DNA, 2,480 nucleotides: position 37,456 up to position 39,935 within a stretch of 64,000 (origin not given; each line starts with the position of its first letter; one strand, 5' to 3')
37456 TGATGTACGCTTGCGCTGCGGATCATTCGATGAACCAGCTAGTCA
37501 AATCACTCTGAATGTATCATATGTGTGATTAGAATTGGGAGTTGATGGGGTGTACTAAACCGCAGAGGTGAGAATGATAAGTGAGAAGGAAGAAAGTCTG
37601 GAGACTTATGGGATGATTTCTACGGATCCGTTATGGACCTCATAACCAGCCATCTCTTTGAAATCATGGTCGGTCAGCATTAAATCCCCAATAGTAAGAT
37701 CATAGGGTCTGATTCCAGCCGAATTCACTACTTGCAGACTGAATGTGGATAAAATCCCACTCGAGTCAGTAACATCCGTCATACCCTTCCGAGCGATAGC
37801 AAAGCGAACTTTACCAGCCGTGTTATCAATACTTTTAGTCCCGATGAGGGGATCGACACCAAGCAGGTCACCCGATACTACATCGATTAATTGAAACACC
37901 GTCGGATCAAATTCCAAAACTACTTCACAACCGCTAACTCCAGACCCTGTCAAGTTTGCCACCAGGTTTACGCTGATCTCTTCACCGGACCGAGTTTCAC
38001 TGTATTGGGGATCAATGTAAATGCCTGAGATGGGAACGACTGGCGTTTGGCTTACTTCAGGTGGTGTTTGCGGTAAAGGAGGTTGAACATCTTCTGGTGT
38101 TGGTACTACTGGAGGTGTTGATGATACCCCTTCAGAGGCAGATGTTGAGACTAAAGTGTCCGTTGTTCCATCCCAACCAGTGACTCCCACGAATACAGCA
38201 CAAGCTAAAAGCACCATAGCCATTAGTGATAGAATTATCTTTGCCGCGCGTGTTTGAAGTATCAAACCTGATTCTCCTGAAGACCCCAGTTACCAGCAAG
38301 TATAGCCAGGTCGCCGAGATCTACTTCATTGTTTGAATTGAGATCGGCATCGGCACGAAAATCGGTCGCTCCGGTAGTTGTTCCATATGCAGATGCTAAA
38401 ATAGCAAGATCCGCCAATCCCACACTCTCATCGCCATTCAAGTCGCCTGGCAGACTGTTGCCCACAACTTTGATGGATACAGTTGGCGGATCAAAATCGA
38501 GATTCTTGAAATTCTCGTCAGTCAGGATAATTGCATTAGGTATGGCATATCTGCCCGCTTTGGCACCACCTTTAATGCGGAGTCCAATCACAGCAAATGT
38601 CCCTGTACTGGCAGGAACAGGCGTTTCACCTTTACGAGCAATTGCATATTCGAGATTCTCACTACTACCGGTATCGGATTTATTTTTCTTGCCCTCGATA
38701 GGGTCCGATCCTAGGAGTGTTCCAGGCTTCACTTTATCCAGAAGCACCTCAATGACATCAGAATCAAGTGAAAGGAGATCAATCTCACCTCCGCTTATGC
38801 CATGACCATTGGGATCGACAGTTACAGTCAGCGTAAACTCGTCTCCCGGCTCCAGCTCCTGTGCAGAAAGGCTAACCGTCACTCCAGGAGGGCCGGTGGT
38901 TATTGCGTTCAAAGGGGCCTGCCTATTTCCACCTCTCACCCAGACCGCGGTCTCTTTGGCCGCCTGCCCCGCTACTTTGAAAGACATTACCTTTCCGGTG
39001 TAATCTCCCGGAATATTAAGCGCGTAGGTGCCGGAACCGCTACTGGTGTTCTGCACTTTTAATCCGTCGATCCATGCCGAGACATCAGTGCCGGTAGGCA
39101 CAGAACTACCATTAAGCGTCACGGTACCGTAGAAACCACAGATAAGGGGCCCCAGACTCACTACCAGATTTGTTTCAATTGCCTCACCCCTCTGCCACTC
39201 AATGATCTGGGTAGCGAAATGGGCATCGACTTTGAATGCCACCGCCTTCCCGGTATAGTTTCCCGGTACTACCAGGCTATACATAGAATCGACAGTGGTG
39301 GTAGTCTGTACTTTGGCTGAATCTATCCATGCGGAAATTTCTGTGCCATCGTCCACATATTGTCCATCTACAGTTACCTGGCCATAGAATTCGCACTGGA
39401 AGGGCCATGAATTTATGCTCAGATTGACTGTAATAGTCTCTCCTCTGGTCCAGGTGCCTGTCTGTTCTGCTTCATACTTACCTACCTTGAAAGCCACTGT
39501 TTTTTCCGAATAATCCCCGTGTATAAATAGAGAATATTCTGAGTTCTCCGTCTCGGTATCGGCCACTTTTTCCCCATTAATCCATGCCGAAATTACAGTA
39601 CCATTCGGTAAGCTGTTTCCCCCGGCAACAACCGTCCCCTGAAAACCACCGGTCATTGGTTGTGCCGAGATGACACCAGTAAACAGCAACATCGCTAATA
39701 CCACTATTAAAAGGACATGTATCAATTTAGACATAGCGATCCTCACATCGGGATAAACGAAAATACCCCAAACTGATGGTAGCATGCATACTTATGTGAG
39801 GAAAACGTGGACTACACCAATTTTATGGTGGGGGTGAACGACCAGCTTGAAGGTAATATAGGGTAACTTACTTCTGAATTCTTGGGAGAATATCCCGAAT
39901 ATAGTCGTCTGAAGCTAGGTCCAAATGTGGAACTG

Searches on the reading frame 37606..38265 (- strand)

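Call 80: search_protein_families(library=pfam, max_evalue=0.00001, proteins=[window:37606-38265:-])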
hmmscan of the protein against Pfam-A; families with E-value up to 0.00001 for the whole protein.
window:37606-38265:- (219 aa): 1 family
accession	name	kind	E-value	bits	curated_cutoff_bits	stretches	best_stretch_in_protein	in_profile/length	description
PF00963.24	Cohesin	-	2.3e-09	38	24.1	1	90-194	9-116/139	Cohesin domain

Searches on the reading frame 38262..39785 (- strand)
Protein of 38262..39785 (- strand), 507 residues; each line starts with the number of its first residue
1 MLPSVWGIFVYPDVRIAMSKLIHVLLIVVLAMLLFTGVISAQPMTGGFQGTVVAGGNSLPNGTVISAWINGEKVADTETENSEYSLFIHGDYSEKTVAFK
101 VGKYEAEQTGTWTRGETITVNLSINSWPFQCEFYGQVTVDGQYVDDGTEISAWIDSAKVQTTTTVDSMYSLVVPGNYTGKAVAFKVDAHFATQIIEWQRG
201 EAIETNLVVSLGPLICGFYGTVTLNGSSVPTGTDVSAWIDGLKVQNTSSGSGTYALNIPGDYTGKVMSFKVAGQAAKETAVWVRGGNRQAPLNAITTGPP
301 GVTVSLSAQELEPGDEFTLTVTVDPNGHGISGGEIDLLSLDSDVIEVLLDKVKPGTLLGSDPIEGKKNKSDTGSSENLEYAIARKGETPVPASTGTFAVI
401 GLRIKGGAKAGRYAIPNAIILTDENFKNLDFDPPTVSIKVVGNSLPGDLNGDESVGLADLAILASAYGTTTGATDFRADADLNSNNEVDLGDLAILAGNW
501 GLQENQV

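Call 80: search_protein_families(library=pfam, max_evalue=0.00001, proteins=[window:38262-39785:-])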
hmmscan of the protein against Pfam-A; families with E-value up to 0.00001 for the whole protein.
window:38262-39785:- (507 aa): 1 family
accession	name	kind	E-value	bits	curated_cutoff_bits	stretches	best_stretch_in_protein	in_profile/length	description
PF00963.24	Cohesin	-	1.6e-06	28.8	24.1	1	303-433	2-130/139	Cohesin domain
